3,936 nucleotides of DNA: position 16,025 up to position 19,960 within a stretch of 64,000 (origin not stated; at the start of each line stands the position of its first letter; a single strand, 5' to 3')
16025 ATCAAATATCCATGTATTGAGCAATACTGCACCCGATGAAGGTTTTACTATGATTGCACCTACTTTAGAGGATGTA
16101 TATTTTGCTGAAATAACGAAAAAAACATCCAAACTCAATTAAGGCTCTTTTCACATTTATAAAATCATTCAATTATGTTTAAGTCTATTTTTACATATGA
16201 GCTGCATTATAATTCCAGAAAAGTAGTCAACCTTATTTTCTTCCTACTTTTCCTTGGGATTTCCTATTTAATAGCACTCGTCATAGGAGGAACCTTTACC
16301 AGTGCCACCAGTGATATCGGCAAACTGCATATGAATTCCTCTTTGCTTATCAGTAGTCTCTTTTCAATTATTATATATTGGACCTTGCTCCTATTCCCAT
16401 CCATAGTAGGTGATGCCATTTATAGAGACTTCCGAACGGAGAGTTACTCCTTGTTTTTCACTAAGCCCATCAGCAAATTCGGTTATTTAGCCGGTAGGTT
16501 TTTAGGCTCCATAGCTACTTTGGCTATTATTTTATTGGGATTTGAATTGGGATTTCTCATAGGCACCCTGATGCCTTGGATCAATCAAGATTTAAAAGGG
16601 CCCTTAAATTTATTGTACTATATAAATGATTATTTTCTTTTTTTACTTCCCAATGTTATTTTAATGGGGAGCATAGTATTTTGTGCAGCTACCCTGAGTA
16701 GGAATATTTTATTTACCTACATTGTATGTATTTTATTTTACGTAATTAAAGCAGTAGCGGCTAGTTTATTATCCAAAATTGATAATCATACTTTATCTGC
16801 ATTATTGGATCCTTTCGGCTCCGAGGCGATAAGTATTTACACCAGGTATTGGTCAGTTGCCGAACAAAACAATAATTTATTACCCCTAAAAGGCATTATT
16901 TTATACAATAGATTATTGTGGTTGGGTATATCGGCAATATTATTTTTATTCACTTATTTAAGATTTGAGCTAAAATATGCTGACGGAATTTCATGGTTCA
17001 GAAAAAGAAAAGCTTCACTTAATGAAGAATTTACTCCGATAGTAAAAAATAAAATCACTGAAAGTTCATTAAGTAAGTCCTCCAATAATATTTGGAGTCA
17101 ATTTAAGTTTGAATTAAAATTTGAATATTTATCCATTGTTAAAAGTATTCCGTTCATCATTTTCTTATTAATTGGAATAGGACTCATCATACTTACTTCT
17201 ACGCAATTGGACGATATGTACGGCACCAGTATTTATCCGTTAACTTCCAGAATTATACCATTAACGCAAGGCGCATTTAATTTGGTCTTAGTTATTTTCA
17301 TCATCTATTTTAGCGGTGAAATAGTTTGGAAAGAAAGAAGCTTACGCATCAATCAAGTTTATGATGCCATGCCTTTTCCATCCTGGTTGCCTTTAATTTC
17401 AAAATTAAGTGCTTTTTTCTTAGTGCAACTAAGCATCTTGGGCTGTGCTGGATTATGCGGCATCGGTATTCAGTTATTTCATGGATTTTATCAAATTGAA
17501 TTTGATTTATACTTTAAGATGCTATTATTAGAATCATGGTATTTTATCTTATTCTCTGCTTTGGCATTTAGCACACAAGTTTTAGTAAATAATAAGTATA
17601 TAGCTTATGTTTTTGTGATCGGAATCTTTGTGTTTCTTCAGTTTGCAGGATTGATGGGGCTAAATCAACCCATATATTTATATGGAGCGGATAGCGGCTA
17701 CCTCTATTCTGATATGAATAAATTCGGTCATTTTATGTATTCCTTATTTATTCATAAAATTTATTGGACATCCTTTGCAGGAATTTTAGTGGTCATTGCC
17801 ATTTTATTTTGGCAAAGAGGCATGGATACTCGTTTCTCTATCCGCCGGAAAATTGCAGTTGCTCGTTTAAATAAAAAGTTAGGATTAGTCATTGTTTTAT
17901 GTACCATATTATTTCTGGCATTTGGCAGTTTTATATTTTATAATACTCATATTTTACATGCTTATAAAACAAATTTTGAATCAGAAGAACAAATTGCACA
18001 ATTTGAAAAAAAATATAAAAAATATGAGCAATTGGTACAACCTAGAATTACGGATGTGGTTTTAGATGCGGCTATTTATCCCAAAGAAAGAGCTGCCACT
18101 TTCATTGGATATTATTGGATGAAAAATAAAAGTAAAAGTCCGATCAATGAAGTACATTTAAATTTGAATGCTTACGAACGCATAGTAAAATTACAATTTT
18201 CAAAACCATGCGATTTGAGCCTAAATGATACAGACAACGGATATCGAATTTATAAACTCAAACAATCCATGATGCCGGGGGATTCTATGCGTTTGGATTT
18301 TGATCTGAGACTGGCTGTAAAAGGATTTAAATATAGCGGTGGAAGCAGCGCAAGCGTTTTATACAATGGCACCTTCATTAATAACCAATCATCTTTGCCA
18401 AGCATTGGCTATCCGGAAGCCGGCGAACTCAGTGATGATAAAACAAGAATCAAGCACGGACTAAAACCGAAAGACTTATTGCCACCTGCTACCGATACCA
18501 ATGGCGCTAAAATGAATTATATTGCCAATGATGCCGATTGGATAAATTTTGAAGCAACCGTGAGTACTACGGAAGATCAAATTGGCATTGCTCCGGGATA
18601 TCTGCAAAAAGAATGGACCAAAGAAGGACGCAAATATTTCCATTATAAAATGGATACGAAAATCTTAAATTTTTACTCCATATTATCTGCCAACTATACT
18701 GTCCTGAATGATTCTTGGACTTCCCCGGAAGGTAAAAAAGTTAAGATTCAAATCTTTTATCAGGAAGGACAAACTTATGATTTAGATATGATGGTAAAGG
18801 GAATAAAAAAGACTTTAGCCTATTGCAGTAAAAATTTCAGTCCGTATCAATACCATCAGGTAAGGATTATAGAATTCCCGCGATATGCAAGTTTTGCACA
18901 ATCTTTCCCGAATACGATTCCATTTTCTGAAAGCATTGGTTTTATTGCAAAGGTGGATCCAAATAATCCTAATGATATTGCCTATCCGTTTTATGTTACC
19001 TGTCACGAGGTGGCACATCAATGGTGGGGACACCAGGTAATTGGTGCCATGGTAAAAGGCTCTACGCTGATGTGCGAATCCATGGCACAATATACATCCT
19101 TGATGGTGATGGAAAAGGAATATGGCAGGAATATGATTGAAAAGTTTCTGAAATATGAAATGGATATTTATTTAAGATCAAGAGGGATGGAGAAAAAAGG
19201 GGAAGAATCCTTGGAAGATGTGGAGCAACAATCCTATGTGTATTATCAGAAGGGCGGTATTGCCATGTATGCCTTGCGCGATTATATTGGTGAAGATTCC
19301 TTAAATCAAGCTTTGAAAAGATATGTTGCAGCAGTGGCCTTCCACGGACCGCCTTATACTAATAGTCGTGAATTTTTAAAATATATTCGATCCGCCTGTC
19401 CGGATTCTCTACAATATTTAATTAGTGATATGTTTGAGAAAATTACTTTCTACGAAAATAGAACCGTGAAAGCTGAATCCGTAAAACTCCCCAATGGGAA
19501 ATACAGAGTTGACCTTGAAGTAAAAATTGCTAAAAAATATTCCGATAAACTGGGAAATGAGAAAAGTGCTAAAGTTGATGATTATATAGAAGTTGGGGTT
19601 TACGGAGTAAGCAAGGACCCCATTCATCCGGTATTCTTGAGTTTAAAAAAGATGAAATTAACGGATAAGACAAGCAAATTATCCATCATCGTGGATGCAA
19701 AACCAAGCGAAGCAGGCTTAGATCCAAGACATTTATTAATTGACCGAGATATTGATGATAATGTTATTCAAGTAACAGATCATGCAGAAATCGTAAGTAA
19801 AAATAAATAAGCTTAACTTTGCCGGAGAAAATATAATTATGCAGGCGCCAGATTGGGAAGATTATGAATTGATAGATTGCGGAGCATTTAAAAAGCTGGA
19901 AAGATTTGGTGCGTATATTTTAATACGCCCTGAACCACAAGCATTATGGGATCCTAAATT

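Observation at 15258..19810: ABC ATPase followed by a 1211-aa ABC-2 permease fused to an M1 zinc aminopeptidase domain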

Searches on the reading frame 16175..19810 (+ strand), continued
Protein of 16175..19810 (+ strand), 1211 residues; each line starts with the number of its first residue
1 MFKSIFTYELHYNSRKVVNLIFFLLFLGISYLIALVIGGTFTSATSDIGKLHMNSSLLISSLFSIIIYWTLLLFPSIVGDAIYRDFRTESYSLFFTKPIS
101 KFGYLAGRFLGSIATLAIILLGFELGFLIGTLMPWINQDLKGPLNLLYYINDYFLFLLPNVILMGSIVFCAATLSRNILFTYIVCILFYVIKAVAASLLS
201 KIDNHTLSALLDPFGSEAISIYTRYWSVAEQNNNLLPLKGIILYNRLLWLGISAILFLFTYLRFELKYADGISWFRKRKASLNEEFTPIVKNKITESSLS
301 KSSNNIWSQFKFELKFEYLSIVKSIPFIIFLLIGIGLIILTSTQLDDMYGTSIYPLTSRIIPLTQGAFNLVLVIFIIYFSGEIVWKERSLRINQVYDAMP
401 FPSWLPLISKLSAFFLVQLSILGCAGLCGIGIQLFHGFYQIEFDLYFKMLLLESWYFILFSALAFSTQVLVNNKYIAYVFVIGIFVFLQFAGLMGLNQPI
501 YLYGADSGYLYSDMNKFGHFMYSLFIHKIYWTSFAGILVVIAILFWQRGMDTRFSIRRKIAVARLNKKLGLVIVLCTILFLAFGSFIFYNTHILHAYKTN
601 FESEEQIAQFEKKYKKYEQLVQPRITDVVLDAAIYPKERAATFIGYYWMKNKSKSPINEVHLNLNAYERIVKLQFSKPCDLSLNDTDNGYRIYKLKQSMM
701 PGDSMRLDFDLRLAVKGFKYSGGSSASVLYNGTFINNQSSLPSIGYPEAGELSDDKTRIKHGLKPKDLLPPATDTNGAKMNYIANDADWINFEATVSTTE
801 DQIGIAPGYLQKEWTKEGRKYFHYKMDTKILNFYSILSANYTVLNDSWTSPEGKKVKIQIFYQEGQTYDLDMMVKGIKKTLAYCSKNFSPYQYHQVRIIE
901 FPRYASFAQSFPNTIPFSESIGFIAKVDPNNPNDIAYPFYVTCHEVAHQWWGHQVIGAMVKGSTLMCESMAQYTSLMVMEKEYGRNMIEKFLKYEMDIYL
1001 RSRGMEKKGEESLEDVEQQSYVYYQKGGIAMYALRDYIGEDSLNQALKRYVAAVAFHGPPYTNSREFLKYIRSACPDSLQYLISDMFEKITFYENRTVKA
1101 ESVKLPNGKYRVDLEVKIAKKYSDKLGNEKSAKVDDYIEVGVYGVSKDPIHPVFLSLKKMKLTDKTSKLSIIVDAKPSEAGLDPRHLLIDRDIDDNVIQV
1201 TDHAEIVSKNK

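Call 73: search_protein_representatives(protein=window:16175-19774:+)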
Query: 1200 residues. Proteins with E-value up to 0.001 (for the whole library): 6599; up to 1e-10: 4086; up to 1e-30: 1977. The best 150 are listed.
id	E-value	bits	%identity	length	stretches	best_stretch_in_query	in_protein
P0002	0.0e+00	1922.9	69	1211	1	1-1200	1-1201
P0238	0.0e+00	1034.6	42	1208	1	1-1197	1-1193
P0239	0.0e+00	1016.6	40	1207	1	4-1199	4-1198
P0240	0.0e+00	1015.5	41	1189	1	4-1200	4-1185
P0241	6.6e-297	1004.2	41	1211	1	1-1197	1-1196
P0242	4.3e-296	1001.6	42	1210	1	1-1198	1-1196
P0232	8.4e-296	1000.6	41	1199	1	1-1197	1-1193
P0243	1.1e-286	970.4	39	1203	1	2-1200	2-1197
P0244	4.2e-282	955.2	39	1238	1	4-1197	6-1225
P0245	1.7e-281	953.2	39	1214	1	1-1200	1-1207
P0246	3.5e-279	945.6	39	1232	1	1-1197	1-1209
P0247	4.7e-279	945.1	40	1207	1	2-1197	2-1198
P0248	1.1e-278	943.9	40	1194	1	1-1199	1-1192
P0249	5.8e-278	941.5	40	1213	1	1-1200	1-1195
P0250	6.0e-277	938.2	39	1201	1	1-1198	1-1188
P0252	1.1e-275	933.9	38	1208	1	2-1200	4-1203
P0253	1.5e-273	926.8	39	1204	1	4-1199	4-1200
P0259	1.9e-268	910.0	38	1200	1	1-1198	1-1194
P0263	1.3e-265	900.6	37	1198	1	2-1200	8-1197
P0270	2.4e-262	889.8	38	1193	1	4-1200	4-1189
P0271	1.1e-261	887.6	38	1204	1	6-1200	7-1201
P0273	4.9e-260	882.1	39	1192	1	1-1200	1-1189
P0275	3.1e-258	876.2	38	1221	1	4-1200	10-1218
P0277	1.0e-255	867.9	37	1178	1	5-1200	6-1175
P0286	7.1e-249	845.2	37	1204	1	1-1199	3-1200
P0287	1.0e-248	844.6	37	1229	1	1-1200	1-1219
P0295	1.7e-245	834.0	36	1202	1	1-1200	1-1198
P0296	3.5e-245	833.0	36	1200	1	4-1200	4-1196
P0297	2.1e-243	827.1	37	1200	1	5-1192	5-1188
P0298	1.3e-242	824.4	35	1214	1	1-1200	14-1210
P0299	1.4e-242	824.3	36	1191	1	4-1200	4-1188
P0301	3.3e-242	823.1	35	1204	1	1-1200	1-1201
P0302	3.4e-242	823.0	37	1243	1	3-1199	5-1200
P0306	2.5e-241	820.2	36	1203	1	7-1200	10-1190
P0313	3.1e-238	809.9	37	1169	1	54-1200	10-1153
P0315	1.9e-237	807.3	36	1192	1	4-1200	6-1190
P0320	1.6e-236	804.3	36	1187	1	5-1200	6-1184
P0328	1.1e-233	794.9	35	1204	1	1-1198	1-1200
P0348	9.7e-224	761.9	35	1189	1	3-1200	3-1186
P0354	1.0e-219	748.6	35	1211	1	20-1199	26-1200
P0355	1.7e-219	747.8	43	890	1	319-1200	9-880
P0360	6.4e-219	746.0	36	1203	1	5-1200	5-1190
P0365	1.5e-216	738.1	33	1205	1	1-1200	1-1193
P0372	9.6e-215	732.1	37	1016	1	182-1200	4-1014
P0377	9.8e-213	725.5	34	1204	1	44-1200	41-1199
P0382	1.5e-211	721.6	33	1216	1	1-1200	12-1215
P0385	4.2e-211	720.1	33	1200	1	1-1199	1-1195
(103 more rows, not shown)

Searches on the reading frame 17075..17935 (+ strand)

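Call 43: search_protein_families(library=pfam, proteins=[window:17075-17935:+], max_evalue=10)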
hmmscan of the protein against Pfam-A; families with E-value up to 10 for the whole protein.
window:17075-17935:+ (287 aa): 1 family
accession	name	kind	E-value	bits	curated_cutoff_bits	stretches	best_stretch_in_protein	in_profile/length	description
PF19530.4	Ndh2_N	-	0.037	14.7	27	1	227-281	41-95/100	NAD(P)H-quinone oxidoreductase subunit 2 N-terminal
